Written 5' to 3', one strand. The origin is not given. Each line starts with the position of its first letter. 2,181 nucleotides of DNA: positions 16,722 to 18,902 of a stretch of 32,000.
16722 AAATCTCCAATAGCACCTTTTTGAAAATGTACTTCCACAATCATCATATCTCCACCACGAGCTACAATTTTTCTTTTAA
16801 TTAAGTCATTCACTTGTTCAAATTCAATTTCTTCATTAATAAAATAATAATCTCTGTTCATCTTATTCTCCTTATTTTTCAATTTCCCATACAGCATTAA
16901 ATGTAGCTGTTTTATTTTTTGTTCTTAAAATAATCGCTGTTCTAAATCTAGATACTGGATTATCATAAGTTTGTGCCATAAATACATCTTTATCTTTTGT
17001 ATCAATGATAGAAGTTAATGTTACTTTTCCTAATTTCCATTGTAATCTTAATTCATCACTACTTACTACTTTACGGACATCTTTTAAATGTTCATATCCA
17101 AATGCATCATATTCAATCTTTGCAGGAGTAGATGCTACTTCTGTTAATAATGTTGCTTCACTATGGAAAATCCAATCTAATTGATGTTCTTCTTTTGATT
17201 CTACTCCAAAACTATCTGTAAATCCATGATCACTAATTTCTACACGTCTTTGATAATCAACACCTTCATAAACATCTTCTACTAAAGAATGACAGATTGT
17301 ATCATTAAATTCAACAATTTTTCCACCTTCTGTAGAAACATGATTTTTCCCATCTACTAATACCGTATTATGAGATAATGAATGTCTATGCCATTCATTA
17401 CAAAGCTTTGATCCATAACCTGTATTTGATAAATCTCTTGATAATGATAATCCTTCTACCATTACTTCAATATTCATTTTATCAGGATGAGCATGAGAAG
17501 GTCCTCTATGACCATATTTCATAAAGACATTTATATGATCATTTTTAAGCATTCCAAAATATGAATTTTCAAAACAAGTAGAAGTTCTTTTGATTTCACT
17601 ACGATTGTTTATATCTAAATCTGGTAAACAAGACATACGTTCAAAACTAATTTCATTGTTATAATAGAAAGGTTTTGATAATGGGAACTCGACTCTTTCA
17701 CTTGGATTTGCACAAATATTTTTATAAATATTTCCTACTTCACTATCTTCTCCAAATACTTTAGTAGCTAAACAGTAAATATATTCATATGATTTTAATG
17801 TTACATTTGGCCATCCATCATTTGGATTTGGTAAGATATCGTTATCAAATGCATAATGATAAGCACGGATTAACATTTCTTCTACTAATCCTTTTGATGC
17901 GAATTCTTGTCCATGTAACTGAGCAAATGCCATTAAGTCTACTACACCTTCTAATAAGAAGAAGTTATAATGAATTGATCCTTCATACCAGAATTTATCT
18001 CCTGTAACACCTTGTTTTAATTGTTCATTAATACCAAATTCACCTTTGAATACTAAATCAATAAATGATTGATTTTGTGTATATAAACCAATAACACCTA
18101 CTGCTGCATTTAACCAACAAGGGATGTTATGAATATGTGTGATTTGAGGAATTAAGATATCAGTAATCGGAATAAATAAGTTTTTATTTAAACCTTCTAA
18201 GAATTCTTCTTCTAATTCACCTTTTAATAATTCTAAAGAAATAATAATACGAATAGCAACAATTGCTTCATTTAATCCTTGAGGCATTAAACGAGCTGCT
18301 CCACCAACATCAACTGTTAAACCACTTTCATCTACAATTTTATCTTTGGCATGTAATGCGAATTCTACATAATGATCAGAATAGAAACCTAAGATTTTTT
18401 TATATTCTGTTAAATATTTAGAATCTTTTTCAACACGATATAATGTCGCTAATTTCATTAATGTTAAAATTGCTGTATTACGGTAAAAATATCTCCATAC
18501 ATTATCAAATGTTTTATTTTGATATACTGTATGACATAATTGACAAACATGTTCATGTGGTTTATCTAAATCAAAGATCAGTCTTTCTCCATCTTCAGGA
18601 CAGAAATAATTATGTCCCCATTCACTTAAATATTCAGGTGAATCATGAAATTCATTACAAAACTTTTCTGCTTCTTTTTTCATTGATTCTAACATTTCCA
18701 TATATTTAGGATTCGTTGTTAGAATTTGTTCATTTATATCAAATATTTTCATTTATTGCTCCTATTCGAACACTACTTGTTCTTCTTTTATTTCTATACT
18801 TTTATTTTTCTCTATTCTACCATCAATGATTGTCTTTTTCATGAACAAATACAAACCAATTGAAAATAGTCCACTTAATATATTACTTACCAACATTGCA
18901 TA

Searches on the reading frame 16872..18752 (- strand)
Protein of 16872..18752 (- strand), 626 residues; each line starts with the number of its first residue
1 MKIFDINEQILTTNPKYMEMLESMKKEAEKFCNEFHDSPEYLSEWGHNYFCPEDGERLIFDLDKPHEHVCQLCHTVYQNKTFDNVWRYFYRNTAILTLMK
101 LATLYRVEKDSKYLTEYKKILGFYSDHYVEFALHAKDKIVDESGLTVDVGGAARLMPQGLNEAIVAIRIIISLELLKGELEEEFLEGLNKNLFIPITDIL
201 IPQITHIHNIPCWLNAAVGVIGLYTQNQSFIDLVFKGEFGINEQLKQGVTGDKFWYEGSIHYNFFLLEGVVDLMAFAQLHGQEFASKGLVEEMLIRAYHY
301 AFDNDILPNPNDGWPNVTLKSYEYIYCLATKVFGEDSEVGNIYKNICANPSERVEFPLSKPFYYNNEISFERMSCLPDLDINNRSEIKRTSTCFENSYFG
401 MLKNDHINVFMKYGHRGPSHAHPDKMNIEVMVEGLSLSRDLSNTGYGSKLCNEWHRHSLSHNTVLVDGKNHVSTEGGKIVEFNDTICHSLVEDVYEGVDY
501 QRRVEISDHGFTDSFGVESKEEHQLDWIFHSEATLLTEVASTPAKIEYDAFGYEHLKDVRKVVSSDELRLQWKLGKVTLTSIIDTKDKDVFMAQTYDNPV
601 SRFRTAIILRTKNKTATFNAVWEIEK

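Call 5: search_protein_families(library=pfam, proteins=[window:16872-18752:-])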
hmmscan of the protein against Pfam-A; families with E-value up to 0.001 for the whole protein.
window:16872-18752:- (626 aa): 1 family
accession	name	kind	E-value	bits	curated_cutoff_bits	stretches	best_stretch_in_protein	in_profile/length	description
PF07940.18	Hepar_II_III_C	-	7.6e-10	39.1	24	1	392-510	7-142/237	Heparinase II/III-like, C-terminal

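Call 24: search_solved_structures(query=window:16872-18752:-, max_evalue=0.001)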
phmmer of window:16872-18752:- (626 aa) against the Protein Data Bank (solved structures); distinct sequences matched with E-value up to 0.001: 8.
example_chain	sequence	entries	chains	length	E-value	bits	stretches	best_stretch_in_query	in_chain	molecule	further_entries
9irq_A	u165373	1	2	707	2.5e-12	49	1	100-271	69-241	Alginate lyase AlgL17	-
7bjt_A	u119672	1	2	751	1.2e-09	40.1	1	95-234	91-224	Alginate lyase, family PL17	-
7bm6_A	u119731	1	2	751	1.2e-09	40.1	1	95-234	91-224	Alginate lyase, family PL17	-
4ok4_A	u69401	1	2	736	1.2e-07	33.5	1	101-267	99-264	Putative alginate lyase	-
4nei_A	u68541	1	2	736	5.6e-07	31.3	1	101-267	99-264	alginate lyase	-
4ojz_A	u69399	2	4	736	1.3e-06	30.1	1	101-267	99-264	Putative alginate lyase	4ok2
5jmd_A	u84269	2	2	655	0.00053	21.5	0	386-477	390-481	Heparinase III protein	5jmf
8bdd_A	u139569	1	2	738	0.00094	20.6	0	153-242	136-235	Alginate lyase family protein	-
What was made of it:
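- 14515..20159 (-): Distal group with no operator: MATE, PL17-like lyase A, KdgF cupin, Eda, KdgK. Pfam (call 5) and PDB matches (call 24).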

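Call 49: search_protein_families(library=ncbifam, proteins=[window:16872-18752:-], max_evalue=0.00001)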
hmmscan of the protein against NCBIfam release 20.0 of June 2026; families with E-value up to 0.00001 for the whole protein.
window:16872-18752:- (626 aa): 1 family
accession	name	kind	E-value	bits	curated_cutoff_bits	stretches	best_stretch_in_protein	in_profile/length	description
NF042990.1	olalg_lyase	equivalog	5.3e-06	25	1400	0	98-264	93-258/727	oligoalginate lyase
